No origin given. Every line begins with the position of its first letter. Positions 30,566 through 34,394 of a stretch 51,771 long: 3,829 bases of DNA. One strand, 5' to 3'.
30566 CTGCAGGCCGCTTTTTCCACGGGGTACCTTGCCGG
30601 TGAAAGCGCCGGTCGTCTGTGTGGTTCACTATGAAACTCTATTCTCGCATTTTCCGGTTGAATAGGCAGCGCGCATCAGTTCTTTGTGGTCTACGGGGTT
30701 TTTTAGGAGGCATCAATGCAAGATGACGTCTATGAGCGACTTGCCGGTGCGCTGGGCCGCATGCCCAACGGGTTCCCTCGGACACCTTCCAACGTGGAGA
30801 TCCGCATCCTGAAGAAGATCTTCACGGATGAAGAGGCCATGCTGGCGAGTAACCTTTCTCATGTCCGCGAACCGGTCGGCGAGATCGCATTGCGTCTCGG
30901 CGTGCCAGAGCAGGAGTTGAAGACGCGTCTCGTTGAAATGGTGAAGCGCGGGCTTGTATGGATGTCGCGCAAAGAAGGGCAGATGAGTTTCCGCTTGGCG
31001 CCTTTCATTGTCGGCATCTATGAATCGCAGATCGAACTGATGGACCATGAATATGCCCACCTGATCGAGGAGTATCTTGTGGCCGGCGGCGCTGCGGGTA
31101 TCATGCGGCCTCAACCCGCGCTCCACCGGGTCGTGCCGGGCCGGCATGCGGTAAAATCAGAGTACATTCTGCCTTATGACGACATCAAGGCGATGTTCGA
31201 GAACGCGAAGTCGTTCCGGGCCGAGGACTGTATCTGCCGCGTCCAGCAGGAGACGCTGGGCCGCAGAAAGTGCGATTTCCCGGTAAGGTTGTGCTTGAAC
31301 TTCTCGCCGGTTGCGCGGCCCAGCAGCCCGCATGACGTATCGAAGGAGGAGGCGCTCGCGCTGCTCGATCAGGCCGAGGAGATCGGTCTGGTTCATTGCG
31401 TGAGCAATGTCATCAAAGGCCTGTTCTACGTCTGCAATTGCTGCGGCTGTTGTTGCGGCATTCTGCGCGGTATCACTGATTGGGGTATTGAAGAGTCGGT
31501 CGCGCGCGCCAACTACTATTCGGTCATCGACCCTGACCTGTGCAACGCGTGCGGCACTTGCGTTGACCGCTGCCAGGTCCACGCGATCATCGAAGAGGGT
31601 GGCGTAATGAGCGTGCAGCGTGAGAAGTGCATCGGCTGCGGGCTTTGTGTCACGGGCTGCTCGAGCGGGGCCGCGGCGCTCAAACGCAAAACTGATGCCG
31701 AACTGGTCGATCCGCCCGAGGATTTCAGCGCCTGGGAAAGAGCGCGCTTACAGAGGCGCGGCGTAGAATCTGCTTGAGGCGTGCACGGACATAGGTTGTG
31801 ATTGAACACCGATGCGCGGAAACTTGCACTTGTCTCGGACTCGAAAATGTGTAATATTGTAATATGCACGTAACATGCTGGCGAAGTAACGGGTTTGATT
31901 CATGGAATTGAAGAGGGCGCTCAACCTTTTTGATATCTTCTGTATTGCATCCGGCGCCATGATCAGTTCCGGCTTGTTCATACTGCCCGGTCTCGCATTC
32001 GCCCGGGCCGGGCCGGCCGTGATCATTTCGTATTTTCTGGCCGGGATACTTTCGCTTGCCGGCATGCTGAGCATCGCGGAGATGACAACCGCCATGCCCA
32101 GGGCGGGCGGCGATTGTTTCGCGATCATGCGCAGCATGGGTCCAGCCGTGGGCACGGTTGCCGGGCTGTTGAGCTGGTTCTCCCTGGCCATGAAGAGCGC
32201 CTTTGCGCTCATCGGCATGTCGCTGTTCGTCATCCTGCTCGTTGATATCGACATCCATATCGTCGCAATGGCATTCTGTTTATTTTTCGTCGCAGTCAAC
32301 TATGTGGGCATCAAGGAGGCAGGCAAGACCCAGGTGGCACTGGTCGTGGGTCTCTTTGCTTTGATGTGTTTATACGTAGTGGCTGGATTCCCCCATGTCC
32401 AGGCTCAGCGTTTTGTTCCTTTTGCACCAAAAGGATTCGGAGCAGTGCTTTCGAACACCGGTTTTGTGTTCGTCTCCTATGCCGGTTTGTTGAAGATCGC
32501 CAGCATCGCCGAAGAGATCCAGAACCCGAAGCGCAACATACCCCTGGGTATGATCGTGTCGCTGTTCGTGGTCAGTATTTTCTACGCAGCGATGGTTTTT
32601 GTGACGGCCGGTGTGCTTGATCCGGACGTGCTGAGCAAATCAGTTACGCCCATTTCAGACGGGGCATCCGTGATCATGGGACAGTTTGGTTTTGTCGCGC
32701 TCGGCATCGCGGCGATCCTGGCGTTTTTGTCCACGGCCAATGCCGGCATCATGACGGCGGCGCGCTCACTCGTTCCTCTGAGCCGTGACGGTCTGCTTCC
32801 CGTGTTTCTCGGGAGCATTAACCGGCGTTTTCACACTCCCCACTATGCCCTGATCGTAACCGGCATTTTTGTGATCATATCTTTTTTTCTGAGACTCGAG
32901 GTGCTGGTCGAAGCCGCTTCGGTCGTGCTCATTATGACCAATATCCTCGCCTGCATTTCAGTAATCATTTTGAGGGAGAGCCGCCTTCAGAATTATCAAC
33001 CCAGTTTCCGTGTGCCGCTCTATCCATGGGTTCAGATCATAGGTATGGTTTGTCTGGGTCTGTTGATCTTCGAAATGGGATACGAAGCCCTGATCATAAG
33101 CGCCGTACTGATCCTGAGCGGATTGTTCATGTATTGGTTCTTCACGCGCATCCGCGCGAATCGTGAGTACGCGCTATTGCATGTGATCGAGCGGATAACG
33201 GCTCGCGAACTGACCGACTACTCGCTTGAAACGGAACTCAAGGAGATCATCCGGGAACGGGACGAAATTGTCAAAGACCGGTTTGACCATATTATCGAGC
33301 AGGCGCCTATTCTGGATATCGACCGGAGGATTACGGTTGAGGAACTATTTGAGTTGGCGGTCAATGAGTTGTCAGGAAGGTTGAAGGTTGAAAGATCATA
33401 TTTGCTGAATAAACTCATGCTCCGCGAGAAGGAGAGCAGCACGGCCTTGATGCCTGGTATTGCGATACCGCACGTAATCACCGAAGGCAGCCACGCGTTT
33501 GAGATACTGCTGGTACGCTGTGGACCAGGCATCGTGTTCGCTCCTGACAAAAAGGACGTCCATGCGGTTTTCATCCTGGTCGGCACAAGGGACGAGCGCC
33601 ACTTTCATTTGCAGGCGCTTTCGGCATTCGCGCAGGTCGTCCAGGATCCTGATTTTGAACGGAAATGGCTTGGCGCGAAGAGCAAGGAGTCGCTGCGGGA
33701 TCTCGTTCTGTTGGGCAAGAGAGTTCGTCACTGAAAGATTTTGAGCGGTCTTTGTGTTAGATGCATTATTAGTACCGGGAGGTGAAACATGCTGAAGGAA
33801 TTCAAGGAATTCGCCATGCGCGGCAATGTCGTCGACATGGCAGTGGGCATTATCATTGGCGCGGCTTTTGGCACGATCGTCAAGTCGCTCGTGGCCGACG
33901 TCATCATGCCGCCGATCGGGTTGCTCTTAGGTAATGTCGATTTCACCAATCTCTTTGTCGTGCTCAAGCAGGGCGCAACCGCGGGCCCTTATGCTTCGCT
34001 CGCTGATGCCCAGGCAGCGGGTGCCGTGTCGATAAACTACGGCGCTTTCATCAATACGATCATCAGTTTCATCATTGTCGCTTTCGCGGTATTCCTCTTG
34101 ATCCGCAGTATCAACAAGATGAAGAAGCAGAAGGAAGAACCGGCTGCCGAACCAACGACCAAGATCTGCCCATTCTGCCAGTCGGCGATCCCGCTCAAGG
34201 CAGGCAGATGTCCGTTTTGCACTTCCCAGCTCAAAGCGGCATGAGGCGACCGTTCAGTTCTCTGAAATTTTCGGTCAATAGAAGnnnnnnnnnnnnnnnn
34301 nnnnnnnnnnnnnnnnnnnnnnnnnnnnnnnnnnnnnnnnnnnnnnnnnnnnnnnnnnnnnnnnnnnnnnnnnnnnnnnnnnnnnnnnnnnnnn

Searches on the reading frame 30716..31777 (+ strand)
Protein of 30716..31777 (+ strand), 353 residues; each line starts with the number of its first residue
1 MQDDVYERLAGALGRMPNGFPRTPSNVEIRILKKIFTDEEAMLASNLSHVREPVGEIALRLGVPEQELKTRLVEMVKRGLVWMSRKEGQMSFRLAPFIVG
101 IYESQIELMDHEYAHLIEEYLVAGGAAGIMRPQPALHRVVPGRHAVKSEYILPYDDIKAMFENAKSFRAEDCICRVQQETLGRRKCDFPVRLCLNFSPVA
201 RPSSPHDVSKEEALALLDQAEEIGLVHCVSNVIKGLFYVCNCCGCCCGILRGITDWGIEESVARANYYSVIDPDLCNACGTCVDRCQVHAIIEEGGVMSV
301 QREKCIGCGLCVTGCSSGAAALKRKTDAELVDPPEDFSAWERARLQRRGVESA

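Call 19: search_protein_families(library=pfam, proteins=[window:30716-31777:+])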
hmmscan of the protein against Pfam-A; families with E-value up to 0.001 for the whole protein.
window:30716-31777:+ (353 aa): 6 families
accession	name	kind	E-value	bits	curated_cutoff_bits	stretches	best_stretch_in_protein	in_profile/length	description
PF12837.12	Fer4_6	-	2.3e-09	37.2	25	1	297-319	1-23/24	4Fe-4S binding domain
PF00037.32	Fer4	-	1e-08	35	21.1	2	270-291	2-23/24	4Fe-4S binding domain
PF13237.11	Fer4_10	-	6.4e-07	29.6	25.5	1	270-315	3-52/53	4Fe-4S dicluster domain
PF14697.11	Fer4_21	-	1.1e-06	29.1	35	1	270-315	2-51/59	4Fe-4S dicluster domain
PF13187.11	Fer4_9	-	1.6e-05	25.2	27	1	276-319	2-51/52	4Fe-4S dicluster domain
PF12797.12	Fer4_2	-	5e-05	23.4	24.5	1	298-316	3-21/22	4Fe-4S binding domain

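Call 87: search_protein_families(library=ncbifam, proteins=[window:30716-31777:+], max_evalue=0.0001)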
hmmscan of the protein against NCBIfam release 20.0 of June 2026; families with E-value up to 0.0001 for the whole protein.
window:30716-31777:+ (353 aa): 18 families
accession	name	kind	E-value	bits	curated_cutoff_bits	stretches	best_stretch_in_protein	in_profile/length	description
NF040770.1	hetero_SS_HdrA2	exception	1.1e-09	37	1100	1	265-331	568-634/777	CoB-CoM heterodisulfide reductase HdrA2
NF041891.1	hdrA_Methbact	equivalog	5.6e-09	34.8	1300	1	268-330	566-628/762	ferredoxin:CoB-CoM heterodisulfide reductase subunit HdrA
TIGR01944.1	rnfB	subfamily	2.2e-08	33.9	68.7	1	264-327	103-167/190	RnfABCDGE type electron transport complex subunit B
NF058577.1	FdxA_fam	equivalog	4.9e-08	33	65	1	274-319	7-52/52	4Fe-4S ferredoxin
TIGR03294.1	FrhG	equivalog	1.3e-07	31.6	245.5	1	267-316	167-216/228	coenzyme F420 hydrogenase subunit gamma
TIGR02700.1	flavo_MJ0208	hypoth_equivalog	1.3e-07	31.2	251.35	1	258-319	132-193/234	dihydromethanopterin reductase (acceptor)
NF005415.0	PRK06991.1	equivalog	3.3e-07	30.2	281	1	261-323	72-135/284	electron transport complex subunit RsxB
NF045797.1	DsrO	equivalog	4e-07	29.7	200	1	273-325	100-155/235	sulfate reduction electron transfer complex DsrMKJOP subunit DsrO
NF003475.0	PRK05113.1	equivalog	4.2e-07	30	203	1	261-322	100-162/190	electron transport complex subunit RsxB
TIGR04041.1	activase_YjjW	hypoth_equivalog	6.3e-07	29.1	250.2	1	275-325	42-92/276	YjjW family glycine radical enzyme activase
TIGR03224.1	benzo_boxA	equivalog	6.6e-07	28.6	459.2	1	270-321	6-57/411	benzoyl-CoA 2,3-epoxidase subunit BoxA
NF038196.1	ferrodoxin_EFR1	subfamily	4.9e-06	26.8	75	1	272-327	183-236/242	EFR1 family ferrodoxin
NF045490.1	FdxA_Protbact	equivalog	8.4e-06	26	135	0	268-295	32-59/104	ferredoxin FdxA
TIGR02951.1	DMSO_dmsB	equivalog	1.1e-05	25.6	214.1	1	267-326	58-118/161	DMSO/selenate family reductase complex B subunit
NF045763.1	PhenlGlyoxDHPadF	equivalog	2.2e-05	24.6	150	1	269-318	26-75/78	NADH-dependent phenylglyoxylate dehydrogenase subunit delta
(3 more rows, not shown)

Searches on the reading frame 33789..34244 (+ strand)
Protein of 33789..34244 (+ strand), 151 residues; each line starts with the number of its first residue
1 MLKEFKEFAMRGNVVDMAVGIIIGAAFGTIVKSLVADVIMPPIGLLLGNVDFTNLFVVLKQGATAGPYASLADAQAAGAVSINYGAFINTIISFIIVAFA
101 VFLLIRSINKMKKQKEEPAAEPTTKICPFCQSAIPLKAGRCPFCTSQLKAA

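Call 87: search_protein_families(library=ncbifam, proteins=[window:33789-34244:+], max_evalue=0.0001)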
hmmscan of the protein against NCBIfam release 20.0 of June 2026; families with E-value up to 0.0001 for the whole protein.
window:33789-34244:+ (151 aa): 8 families
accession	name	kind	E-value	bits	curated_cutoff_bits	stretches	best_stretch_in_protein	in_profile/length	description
NF010557.0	PRK13952.1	equivalog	6e-48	162.6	159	1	1-122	3-124/142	large conductance mechanosensitive channel protein MscL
NF001843.0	PRK00567.1-4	equivalog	2.3e-47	160.5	142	1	1-122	3-113/135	large-conductance mechanosensitive channel protein MscL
NF001841.0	PRK00567.1-1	equivalog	4.8e-41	140.2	225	1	1-123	3-114/137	large-conductance mechanosensitive channel protein MscL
TIGR00220.1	mscL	equivalog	2.5e-40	137.6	71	1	1-123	1-109/127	large conductance mechanosensitive channel protein MscL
NF010560.0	PRK13955.1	equivalog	3.1e-35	121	180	1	1-121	1-103/132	large conductance mechanosensitive channel protein MscL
NF010558.0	PRK13953.1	equivalog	1.1e-33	116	197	2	1-58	4-61/128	large conductance mechanosensitive channel protein MscL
NF010559.0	PRK13954.1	equivalog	6.9e-29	100.8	176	1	1-117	1-96/120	large conductance mechanosensitive channel protein MscL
NF001842.0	PRK00567.1-3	equivalog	6.2e-28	97.7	146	1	1-122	1-107/147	large-conductance mechanosensitive channel protein MscL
